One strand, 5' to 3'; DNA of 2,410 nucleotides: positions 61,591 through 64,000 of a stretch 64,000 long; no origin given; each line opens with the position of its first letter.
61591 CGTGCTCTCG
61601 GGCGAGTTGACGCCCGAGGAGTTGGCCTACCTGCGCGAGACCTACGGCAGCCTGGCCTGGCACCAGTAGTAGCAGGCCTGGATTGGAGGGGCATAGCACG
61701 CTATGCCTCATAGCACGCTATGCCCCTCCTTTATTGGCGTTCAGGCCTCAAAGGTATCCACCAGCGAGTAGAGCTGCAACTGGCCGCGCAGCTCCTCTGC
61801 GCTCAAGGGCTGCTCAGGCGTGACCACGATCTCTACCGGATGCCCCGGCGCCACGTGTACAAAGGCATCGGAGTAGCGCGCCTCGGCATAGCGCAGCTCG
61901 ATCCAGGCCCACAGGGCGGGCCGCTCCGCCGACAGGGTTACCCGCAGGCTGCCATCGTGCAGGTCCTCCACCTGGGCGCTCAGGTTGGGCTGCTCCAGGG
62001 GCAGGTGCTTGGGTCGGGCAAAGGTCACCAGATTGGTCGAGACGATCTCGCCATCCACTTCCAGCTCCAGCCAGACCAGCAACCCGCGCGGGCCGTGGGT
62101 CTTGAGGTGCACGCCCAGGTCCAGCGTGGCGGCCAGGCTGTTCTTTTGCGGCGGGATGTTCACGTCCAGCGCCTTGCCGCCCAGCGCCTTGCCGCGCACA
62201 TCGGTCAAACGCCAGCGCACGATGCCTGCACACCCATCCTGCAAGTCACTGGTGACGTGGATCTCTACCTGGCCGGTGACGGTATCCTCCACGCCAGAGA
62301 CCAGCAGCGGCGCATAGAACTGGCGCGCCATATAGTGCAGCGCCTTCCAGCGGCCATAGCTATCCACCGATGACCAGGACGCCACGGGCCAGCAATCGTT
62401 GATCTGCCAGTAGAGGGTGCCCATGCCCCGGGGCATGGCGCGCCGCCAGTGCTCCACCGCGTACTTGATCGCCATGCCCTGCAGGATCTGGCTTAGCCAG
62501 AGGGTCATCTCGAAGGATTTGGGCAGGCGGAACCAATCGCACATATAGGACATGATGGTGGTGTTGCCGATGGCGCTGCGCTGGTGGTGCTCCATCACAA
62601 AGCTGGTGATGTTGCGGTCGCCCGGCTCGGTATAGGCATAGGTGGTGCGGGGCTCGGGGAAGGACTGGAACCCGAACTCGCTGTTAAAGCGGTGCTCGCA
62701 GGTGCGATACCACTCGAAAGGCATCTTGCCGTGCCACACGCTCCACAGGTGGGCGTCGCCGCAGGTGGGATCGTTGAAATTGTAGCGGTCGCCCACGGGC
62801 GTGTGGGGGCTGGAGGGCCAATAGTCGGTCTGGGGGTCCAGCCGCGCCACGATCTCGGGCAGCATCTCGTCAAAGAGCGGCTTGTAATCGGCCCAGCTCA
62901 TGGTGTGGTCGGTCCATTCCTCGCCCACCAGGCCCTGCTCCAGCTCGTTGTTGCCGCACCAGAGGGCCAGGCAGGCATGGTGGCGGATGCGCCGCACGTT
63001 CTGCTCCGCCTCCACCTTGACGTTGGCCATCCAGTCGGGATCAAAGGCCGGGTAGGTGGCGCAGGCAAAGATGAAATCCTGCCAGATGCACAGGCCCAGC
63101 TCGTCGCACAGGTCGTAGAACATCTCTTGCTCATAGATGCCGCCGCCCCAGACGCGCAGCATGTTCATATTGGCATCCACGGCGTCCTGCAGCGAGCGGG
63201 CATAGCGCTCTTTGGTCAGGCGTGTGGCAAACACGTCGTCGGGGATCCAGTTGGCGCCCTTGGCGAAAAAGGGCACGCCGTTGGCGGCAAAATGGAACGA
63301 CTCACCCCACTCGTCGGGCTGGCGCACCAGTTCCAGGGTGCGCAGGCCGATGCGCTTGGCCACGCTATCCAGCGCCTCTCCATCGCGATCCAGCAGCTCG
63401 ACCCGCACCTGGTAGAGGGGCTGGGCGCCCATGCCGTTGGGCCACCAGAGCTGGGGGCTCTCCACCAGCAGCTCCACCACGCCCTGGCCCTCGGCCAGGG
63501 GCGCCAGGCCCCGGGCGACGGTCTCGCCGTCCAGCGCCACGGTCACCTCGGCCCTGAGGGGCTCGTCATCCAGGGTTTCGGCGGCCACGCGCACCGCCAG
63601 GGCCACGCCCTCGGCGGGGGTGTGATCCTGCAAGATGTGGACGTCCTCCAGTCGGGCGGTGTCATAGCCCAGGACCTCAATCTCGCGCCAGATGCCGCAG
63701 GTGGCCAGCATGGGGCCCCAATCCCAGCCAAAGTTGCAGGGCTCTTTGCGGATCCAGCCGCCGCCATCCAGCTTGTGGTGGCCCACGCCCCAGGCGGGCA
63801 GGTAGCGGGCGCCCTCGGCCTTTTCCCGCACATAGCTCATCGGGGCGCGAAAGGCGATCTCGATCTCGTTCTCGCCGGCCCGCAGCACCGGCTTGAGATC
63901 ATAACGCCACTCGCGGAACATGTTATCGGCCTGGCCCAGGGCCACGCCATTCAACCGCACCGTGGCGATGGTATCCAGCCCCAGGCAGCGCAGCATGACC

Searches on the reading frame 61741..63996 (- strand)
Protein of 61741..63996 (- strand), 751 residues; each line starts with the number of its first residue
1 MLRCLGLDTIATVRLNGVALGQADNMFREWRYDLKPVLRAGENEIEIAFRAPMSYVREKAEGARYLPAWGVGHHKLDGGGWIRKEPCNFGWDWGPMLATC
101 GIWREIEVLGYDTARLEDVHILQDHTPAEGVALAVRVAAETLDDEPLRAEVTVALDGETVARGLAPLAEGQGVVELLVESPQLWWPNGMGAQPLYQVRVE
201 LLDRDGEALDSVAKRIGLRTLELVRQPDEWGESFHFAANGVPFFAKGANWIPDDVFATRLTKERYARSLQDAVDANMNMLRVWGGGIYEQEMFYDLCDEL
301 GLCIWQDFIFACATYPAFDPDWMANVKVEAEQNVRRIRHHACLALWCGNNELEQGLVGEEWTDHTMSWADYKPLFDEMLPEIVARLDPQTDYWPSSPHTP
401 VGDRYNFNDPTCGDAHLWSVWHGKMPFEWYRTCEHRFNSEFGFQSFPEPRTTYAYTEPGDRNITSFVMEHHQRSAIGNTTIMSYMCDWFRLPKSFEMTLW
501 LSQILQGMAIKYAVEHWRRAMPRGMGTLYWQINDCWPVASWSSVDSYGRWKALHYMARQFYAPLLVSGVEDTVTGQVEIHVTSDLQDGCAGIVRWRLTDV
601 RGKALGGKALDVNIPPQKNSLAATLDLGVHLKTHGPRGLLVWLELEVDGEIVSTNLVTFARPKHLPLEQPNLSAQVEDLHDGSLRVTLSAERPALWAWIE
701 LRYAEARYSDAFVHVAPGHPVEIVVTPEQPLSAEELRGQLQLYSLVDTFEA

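Call 38: search_protein_families(library=pfam, proteins=[window:61741-63996:-], max_evalue=0.00001)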
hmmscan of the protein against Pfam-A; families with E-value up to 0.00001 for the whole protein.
window:61741-63996:- (751 aa): 4 families
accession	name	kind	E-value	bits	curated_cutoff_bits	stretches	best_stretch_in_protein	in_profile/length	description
PF22666.2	Glyco_hydro_2_N2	-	1.2e-30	107.2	27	1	2-104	70-167/167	Glycosyl hydrolase 2 galactose-binding domain-like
PF17786.7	Mannosidase_ig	-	2.1e-15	57.4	23.4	1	575-664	1-91/91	Mannosidase Ig/CBM-like domain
PF17753.7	Ig_mannosidase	-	7.3e-15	54.9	22.6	1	667-748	1-81/81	Ig-fold domain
PF00703.27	Glyco_hydro_2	-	2.3e-11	44.9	23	1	115-219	2-109/109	Glycosyl hydrolases family 2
